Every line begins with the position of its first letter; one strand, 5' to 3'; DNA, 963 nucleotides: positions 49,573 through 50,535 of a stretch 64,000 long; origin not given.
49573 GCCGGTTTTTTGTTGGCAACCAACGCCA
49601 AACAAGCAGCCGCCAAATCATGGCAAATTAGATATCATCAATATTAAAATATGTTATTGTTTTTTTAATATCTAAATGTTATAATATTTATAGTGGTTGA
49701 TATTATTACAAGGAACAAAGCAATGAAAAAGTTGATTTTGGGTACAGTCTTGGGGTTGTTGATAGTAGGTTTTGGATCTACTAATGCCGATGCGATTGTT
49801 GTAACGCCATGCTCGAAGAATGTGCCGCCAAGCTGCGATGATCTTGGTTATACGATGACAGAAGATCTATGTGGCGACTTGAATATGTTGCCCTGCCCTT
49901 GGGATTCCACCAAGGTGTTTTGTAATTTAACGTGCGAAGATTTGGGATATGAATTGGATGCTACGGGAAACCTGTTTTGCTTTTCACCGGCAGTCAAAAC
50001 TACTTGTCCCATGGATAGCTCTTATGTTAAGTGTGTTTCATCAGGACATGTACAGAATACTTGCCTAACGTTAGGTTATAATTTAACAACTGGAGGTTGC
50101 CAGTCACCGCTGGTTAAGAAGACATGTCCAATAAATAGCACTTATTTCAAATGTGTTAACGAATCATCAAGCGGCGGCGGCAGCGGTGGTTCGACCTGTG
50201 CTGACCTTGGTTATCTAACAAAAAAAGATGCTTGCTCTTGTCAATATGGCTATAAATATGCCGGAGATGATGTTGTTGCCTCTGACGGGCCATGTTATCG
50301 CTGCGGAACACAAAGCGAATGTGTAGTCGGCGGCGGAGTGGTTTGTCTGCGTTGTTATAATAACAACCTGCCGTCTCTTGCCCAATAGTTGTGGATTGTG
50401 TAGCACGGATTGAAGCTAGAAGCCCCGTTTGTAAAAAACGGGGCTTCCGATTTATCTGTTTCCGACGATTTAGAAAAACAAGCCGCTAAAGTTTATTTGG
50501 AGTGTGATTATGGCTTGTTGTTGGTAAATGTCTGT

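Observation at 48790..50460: Tandem pair of signal-peptide, cysteine-rich repeat proteins with duplicated promoter and leader: a family I cannot name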

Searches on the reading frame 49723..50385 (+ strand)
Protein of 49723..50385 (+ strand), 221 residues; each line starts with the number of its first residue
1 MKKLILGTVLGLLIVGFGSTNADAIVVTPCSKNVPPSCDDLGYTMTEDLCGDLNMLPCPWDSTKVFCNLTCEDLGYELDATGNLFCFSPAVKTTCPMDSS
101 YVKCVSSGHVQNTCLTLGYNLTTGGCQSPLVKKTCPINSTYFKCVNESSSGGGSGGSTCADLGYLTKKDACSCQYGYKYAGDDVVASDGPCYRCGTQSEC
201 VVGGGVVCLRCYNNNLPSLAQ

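Call 7: search_protein_families(library=pfam, proteins=[window:49723-50385:+], max_evalue=1)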
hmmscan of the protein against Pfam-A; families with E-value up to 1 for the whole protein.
window:49723-50385:+ (221 aa): 0 families

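Call 8: search_protein_families(library=ncbifam, proteins=[window:49723-50385:+], max_evalue=1)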
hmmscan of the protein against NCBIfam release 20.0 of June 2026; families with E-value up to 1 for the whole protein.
window:49723-50385:+ (221 aa): 0 families

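Call 9: find_homologous_proteins(query=window:49723-50385:+, max_evalue=0.01)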
Query window:49723-50385:+ (221 aa): 7 proteins with E <= 0.01 among 1021 candidates.
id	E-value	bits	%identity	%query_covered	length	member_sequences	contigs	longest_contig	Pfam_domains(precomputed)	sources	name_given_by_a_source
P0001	9.5e-131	453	91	100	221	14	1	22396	-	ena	-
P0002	9.1e-123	426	85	100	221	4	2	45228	-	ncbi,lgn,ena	-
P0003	1.1e-119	416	85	98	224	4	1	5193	-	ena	-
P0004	5.5e-112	391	81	98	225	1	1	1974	-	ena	-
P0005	6.1e-19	87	34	80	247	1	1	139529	-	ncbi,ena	-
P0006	8.3e-17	80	37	73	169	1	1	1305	-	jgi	jgi:hypothetical protein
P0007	1.3e-15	76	32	81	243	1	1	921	-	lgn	-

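Call 10: search_solved_structures(query=window:49723-50385:+, max_evalue=10)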
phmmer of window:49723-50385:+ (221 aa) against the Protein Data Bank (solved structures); distinct sequences matched with E-value up to 10: 0.

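Call 12: find_encoding_contigs(protein=P0005, flank=8000, max_places=4)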
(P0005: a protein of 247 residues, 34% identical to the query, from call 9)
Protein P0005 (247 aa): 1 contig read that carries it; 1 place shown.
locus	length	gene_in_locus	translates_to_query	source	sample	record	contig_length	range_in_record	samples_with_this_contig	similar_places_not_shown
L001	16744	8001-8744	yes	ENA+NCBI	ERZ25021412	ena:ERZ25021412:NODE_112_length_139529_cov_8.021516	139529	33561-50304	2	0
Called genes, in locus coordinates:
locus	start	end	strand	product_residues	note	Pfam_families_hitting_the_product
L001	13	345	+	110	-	-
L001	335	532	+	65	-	-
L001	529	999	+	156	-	PF00959:Phage_lysozyme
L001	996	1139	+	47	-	-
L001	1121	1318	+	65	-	-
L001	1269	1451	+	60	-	-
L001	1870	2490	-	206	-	PF12535:Nudix_N, PF00293:NUDIX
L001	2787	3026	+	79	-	-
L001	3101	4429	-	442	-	PF19425:Csd3_N2 (weak), PF01551:Peptidase_M23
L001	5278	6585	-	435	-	PF13173:AAA_14, PF13635:DUF4143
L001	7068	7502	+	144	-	-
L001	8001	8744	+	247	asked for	-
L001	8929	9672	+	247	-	PF00460:Flg_bb_rod, PF22692:LlgE_F_G_D1, PF06429:Flg_bbr_C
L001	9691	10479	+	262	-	PF00460:Flg_bb_rod, PF22692:LlgE_F_G_D1, PF06429:Flg_bbr_C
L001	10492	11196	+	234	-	PF08666:SAF (faint), PF13144:ChapFlgA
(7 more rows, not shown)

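Call 13: find_encoding_contigs(protein=P0002, flank=8000, max_places=4)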
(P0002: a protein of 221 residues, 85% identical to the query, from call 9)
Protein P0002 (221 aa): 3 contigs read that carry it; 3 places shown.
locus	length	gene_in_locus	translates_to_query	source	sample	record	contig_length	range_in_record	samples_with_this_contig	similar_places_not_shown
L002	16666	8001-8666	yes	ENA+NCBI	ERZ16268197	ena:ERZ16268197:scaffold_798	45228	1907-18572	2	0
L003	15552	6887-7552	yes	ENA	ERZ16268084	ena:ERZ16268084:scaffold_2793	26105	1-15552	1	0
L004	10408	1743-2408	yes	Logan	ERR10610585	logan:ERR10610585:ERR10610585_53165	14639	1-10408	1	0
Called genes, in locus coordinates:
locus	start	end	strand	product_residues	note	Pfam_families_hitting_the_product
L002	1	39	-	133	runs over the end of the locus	PF07378:FlbT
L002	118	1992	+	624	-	PF13175:AAA_15 (faint), PF13476:AAA_23 (faint), PF13555:AAA_29 (faint), PF00005:ABC_tran, PF00006:ATP-synt_ab (faint), PF13304:AAA_21 (weak), PF00005:ABC_tran, PF16326:ABC_tran_CTD, +5 more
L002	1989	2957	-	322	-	PF00437:T2SSE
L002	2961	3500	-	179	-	-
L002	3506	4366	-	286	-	PF13344:Hydrolase_6, PF00702:Hydrolase, PF13242:Hydrolase_like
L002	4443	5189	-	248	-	PF00899:ThiF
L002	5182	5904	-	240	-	PF01026:TatD_DNase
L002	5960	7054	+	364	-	PF01168:Ala_racemase_N, PF00842:Ala_racemase_C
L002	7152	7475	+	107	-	-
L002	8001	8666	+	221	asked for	-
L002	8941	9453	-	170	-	PF00210:Ferritin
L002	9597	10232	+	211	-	PF00834:Ribul_P_3_epim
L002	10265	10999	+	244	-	PF00072:Response_reg, PF00486:Trans_reg_C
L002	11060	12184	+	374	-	PF01702:TGT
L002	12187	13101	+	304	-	PF18306:LDcluster4 (weak), PF03641:Lysine_decarbox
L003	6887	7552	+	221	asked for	-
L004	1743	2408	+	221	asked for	-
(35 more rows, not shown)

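Call 16: find_related_loci(query=A1, collection=genome_contigs, flank=6000)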
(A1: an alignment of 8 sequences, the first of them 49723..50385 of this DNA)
Query A1 (221 aa) in genome_contigs; peptide patterns used: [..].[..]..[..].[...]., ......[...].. (x = any residue, [..] = any of these).
19 stretches matched a pattern; 7 encode a relative of the query (tblastn E <= 1e-3); 7 distinct loci.
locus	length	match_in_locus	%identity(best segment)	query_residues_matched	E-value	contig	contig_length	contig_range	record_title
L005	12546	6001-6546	41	34-214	2e-27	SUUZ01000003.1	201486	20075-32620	MAG: Alphaproteobacteria bacterium isolate SIG59 NODE_1019_length_201486_cov_20.452212, whole genome shotgun sequence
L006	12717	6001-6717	32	1-211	5e-19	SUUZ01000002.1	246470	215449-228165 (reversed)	MAG: Alphaproteobacteria bacterium isolate SIG59 NODE_561_length_246470_cov_18.988297, whole genome shotgun sequence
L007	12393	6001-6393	35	35-181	1e-13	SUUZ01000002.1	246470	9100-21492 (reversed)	MAG: Alphaproteobacteria bacterium isolate SIG59 NODE_561_length_246470_cov_18.988297, whole genome shotgun sequence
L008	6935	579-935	30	36-200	1e-10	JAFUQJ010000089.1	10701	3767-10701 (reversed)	MAG: Alphaproteobacteria bacterium isolate RGIG4730 Roe_deer_Rectum.Co__c1422149, whole genome shotgun sequence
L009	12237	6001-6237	41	6-89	5e-10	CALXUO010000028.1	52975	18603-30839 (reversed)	MAG: uncultured Alphaproteobacteria bacterium isolate E20__bin257 genome assembly, contig: E20__k127_4520347, whole geno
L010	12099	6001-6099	61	35-67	1e-9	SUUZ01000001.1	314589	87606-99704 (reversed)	MAG: Alphaproteobacteria bacterium isolate SIG59 NODE_243_length_314589_cov_19.621019, whole genome shotgun sequence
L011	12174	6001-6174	36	1-68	3e-8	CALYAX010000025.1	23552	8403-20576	MAG: uncultured Alphaproteobacteria bacterium isolate BRZ_DH__bin41 genome assembly, contig: BRZ_DH__NODE_2011_length_23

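Call 30: search_protein_representatives(alignment_id=A1)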
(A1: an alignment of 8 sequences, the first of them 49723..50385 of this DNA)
Query: 8 sequences, 211 profile positions. Proteins with E-value up to 0.001 (for the whole library): 713; up to 1e-10: 82; up to 1e-30: 13. The best 150 are listed.
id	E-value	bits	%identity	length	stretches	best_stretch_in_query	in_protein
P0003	2.3e-96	337.9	-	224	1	1-210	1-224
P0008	1.3e-67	243.9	-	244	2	61-209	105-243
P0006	8.5e-67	241.3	-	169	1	45-210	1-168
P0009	5.6e-52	192.8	-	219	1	1-204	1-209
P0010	2.7e-48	180.8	-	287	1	4-209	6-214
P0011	2.6e-39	151.5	-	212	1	2-209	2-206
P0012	3.9e-37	144.3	-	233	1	5-208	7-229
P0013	4.4e-36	140.9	-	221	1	1-208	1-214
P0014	2.0e-35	138.7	-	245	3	27-133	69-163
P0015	1.2e-33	133.0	-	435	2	1-147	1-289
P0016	2.0e-31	125.7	-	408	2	27-196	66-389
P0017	2.2e-31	125.6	-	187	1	35-204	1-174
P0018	1.0e-30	123.4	-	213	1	1-188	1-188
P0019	3.1e-30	121.8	-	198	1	1-208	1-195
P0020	9.7e-30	120.2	-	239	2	1-140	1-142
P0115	4.7e-10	55.9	-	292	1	2-120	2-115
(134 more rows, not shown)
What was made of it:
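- The family has hundreds of intact members (call 30).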

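Call 34: search_protein_families(library=pfam, alignment_id=A3, max_evalue=0.001)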
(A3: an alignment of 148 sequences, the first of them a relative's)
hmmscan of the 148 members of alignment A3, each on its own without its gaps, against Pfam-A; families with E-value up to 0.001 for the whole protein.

A. member 1, P0008 (244 aa): 0 families

B. families by the number of members that match (of 148 scanned): 3 families
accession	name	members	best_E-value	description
PF07603.17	Lcl_C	16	2.5e-12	Lcl C-terminal domain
PF07484.17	Collar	14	7.4e-22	Phage Tail Collar Domain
PF13306.12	LRR_5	1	3.6e-05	BspA type Leucine rich repeat region (6 copies)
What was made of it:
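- On Lcl-type adhesins (Lcl_C / DUF1566): It is present only in other proteins that share the N module (call 34).
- Closest known: Phage tail-collar. Same: Fourteen of 148 relatives fuse the N module to a tail-collar domain (call 34).
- Fusion partners are Lcl_C in 16, phage tail collar in 14 and BspA LRR in 1 of 148 (call 34). The same N module heads lectin-like and tail-fibre-like domains (call 34).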

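Call 42: find_homologous_proteins(query=A6, max_evalue=0.001)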
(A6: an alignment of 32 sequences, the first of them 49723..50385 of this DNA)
Query A6 (32 sequences) (221 aa, profile of the alignment): 33 proteins with E <= 0.001 among 8000 candidates.
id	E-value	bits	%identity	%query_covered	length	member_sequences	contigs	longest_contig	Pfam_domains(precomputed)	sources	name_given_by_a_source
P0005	4.5e-69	251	34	80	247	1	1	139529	-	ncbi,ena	-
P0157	8.5e-69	250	32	99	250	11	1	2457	-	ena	-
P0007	1.7e-68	249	32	81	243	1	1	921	-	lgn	-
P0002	4.5e-60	221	85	100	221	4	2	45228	-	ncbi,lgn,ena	-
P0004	3.5e-59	218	81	98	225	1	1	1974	-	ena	-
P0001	4.0e-59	218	91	100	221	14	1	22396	-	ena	-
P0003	3.7e-57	212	85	98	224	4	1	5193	-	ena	-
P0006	3.3e-41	159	37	73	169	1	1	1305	-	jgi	jgi:hypothetical protein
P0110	5.3e-30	123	33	47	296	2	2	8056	-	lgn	-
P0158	1.4e-29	121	34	47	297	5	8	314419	-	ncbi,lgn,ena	-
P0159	2.4e-25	108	34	47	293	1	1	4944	-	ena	-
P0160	3.6e-23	100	33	47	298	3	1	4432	-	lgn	-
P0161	4.3e-22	97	32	43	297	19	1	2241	-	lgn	-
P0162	1.8e-21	95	38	47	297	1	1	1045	-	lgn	-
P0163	5.1e-21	93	32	43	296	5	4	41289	-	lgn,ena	-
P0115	2.0e-16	78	32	48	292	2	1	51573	-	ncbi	-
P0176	1.4e-13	69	30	40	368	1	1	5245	PF07484.18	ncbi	-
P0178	3.5e-12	64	43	24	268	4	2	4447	-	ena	-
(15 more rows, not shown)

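Call 43: list_cluster_members(proteins=[window:49723-50385:+, P0002, P0005, P0158, P0115, P0176, P0018, P0163])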
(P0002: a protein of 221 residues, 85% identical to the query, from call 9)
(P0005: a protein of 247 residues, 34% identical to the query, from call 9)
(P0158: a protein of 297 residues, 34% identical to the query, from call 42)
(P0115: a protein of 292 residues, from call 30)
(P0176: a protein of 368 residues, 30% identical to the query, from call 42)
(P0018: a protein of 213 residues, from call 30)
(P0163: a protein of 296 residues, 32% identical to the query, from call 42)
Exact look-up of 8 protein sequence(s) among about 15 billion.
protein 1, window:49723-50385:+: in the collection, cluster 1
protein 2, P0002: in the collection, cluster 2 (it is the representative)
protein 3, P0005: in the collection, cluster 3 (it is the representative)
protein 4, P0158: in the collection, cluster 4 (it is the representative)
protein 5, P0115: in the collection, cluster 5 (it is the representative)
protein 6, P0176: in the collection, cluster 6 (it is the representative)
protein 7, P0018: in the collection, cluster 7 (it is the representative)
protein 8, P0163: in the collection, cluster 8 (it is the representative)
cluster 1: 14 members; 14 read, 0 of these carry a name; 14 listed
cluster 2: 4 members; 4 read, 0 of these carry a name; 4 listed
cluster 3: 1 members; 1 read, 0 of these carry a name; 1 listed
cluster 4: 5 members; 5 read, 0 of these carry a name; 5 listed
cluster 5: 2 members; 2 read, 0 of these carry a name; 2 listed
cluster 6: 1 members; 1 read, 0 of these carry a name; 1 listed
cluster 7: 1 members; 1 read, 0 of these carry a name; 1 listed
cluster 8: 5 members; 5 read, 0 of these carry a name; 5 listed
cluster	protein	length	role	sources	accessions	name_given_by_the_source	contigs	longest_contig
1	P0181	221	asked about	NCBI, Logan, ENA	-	-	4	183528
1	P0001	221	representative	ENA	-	-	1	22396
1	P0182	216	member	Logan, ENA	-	-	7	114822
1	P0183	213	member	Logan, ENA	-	-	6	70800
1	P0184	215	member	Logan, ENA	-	-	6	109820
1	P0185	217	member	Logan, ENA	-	-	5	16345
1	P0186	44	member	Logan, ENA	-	-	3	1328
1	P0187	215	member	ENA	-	-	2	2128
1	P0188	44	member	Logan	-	-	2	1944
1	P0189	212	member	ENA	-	-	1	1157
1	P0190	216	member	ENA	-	-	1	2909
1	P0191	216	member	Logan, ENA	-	-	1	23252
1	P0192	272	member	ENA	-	-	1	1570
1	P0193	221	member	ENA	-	-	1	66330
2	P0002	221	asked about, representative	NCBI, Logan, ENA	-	-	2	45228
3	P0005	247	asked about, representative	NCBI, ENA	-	-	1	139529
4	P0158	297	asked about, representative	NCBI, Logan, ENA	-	-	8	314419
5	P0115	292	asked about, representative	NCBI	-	-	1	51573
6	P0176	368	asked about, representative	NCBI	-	-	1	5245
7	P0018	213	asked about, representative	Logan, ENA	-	-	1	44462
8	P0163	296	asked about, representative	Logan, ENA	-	-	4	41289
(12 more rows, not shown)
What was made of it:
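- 49723..50388 (+): Gene 2, intact, 221 aa. Signal peptide 49723-49794 (...NADA|IVV). N module with 5 Cys (C30, C38, C50, C58, C67) 49810-49923. Module 2 49933-50034. Module 3 50062-50154. Gly/Ser linker 50164-50193. C-terminal 8-Cys B domain 50197-50355 (C-x11-C-x-C.............-x7-CLRC). The same or near-identical protein occurs in public assemblies (calls 9, 43).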

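Call 49: find_encoding_contigs(protein=P0158, flank=6000, max_places=2)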
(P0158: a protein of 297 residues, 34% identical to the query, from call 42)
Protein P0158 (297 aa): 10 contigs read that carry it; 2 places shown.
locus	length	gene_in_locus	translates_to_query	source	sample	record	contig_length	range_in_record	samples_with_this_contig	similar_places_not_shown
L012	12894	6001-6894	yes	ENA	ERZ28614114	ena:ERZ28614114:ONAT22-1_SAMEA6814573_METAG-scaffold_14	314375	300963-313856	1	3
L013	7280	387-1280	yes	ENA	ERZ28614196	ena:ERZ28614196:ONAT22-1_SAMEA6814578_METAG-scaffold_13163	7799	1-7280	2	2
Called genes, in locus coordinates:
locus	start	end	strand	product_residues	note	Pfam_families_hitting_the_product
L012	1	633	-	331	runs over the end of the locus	PF10609:ParA, PF00142:Fer4_NifH (weak), PF01656:CbiA, PF07015:VirC1 (weak), PF09140:MipZ, PF13614:AAA_31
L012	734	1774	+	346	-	PF01145:Band_7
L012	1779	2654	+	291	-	PF01145:Band_7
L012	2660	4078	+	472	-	PF00089:Trypsin, PF13365:Trypsin_2, PF00595:PDZ, PF13180:PDZ_2, PF17820:PDZ_6, PF00595:PDZ (weak), PF13180:PDZ_2 (weak), PF17820:PDZ_6, +1 more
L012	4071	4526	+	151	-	PF04364:DNA_pol3_chi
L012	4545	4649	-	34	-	-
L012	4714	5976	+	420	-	-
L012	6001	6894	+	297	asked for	-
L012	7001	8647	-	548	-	PF12804:NTP_transf_3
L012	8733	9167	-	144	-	-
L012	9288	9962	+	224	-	PF01144:CoA_trans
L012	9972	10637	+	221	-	PF01144:CoA_trans, PF13336:AcetylCoA_hyd_C (weak)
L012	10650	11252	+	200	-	PF00929:RNase_T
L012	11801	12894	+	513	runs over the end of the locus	-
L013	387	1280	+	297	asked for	-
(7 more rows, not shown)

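Call 50: find_encoding_contigs(protein=P0115, flank=6000, max_places=2)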
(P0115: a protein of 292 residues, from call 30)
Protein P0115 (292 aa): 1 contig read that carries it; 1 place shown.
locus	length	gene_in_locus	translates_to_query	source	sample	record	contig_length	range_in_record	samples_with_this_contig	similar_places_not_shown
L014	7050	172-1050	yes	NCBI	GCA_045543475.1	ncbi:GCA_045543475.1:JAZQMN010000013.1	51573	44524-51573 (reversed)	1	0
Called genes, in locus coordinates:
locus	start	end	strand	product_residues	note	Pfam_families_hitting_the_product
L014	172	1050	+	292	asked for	-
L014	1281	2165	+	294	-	-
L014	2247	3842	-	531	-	PF00009:GTP_EFTU, PF01926:MMR_HSR1 (weak), PF22042:EF-G_D2, PF03144:GTP_EFTU_D2, PF16658:RF3_C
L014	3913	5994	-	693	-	PF17191:RecG_wedge, PF01336:tRNA_anti-codon (weak), PF07517:SecA_DEAD (weak), PF00270:DEAD, PF04851:ResIII, PF00271:Helicase_C, PF19833:RecG_dom3_C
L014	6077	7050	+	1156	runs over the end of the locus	PF17757:UvrB_inter, PF21132:MFD_D3 (weak), PF02559:CarD_TRCF_RID, PF00270:DEAD, PF04851:ResIII, PF00271:Helicase_C, PF03461:TRCF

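Call 51: predict_structure(alignment_id=A7)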
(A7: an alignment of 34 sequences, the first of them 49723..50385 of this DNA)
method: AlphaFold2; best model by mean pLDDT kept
length: 221 residues; sequences in the alignment: 34
mean_pLDDT: 57.5   pTM: 0.30
mean pLDDT of the five models: 57.5, 57.4, 51.7, 50.5, 50.0
residues with pLDDT >= 90: 0; 70-90: 39; 50-70: 120; < 50: 62
segments of 3 or more residues with pLDDT < 50: 1-35, 148-156, 179-181, 201-206, 216-221
pLDDT, mean of each block of 10 residues (from residue 1): 38 36 37 55 65 62 69 74 72 72 69 57 55 63 53 48 66 57 65 60 51 45 26
secondary structure, 60 per line:
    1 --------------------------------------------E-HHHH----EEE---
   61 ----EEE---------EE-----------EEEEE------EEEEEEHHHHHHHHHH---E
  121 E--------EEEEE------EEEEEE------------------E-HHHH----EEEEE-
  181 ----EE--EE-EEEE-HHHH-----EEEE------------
elements in order: H47-50 E55-57 E65-67 E90-94 E101-106 H107-116 E130-134 E141-146 H167-170 E175-179 E192-195 H197-200 E206-209
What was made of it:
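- The full-length model is poor (pLDDT 57.5, call 51), so module packing and cysteine pairing are unknown. The Foldseek hits are not significant and the model is unreliable (call 51).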

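Call 58: fold_search(model_id=the predicted structure, library=pdb)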
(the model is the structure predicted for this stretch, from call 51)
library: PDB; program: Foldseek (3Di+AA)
matches with E <= 10: 64; with E <= 0.001: 0
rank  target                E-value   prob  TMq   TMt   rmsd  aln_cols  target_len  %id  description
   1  3qo4                  1.0e+00  0.05  0.14  0.18  14.7       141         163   15  The Crystal Structure of Death Receptor 6 (released 2011-05-18)
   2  6x46_MODEL_1_A        1.4e+00  0.03  0.09  0.18  11.3        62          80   16  NMR solution structure of Asterix/Gtsf1 from mouse (CHHC zinc finger domains) (released 2021-03-03)
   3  2nlc_A                1.4e+00  0.13  0.12  0.39   3.8        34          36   12  Human beta-defensin-1 (mutant Ser8Ala) (released 2006-10-31)
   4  2nlg_A                1.5e+00  0.13  0.12  0.39   3.8        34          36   12  Human beta-defensin-1 (Mutant Lys22Glu) (released 2006-10-31)
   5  3u3p                  1.7e+00  0.04  0.14  0.18  14.9       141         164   16  The S-SAD phased crystal structure of the ecto-domain of Death Receptor 6 (DR6) (released 2012-05-02)
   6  2nle_A                1.8e+00  0.11  0.12  0.38   3.8        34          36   12  Human beta-defensin-1 (Mutant Gln11Ala) (released 2006-10-31)
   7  8wus_E                2.2e+00  0.01  0.09  0.05  17.6       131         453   15  SpCas9-MMLV RT-pegRNA-target DNA complex (termination) (released 2024-06-05)
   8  2nlf_A                3.2e+00  0.09  0.12  0.40   3.7        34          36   12  Human beta-defensin-1 (Mutant Leu13Glu) (released 2006-10-31)
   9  4u9r                  3.2e+00  0.02  0.07  0.10  14.6        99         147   10  Structure of the N-terminal Extension from Cupriavidus metallidurans CzcP (released 2015-07-08)
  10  2i62_C                3.6e+00  0.04  0.10  0.09  10.4        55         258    9  Mouse Nicotinamide N-methyltransferase (released 2006-09-12)
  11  6lxe_A                3.6e+00  0.01  0.09  0.04  16.8        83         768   13  DROSHA-DGCR8 complex (released 2020-04-15)
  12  4yn0_A                3.8e+00  0.02  0.14  0.17  15.3       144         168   13  Crystal structure of APP E2 domain in complex with DR6 CRD domain (released 2015-04-15)
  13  2nlp_A                4.0e+00  0.08  0.12  0.40   3.7        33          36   12  Human beta-defensin-1 (Mutant Gln24Glu) (released 2006-10-31)
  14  6qeu_MODEL_1_A        4.0e+00  0.06  0.14  0.29   8.8        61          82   18  Gga-AvBD11 (Avian beta-defensin 11 from Gallus gallus) (released 2019-12-18)
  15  8y6o_Y                4.3e+00  0.04  0.09  0.09   9.4        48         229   25  Cryo-EM Structure of the human minor pre-B complex (pre-precatalytic spliceosome) U11 and tri-snRNP part (released 2024-03-20)
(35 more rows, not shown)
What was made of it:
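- Closest known: Tandem disulfide-rich extracellular modules of eukaryotes. Same: The top Foldseek hits of the full-length model are of this type (call 58).
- Low-probability Foldseek hits of the poor full-length model to beta-defensins and TNFR-type cysteine-rich domains (E >= 1, call 58).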

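Call 59: find_encoding_contigs(protein=P0001, flank=3000, max_places=3)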
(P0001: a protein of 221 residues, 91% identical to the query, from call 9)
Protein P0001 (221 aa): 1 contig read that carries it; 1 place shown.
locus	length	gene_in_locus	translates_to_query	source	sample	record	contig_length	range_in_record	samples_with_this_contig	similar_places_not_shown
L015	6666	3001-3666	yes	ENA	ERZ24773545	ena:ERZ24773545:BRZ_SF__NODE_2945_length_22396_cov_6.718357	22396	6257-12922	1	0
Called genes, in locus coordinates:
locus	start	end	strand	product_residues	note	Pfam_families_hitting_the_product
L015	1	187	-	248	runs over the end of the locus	PF00899:ThiF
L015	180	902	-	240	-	PF01026:TatD_DNase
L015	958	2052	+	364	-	PF01168:Ala_racemase_N, PF00842:Ala_racemase_C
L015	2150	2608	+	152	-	-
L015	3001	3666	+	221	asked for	-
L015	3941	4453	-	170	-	PF00210:Ferritin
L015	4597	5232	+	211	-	PF00834:Ribul_P_3_epim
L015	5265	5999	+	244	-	PF00072:Response_reg, PF00486:Trans_reg_C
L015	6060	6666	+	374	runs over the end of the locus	PF01702:TGT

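Call 60: find_encoding_contigs(protein=P0003, flank=3000, max_places=3)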
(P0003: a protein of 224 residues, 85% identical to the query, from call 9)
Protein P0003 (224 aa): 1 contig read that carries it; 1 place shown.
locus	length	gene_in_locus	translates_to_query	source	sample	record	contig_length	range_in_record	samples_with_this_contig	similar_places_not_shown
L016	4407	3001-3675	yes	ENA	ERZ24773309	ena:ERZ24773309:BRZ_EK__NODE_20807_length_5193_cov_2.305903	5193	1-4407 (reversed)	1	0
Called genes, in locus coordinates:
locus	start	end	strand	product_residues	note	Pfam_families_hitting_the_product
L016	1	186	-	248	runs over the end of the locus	PF00899:ThiF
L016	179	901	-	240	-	PF01026:TatD_DNase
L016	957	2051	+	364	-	PF01168:Ala_racemase_N, PF00842:Ala_racemase_C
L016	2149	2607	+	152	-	-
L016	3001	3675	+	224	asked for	-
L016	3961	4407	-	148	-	?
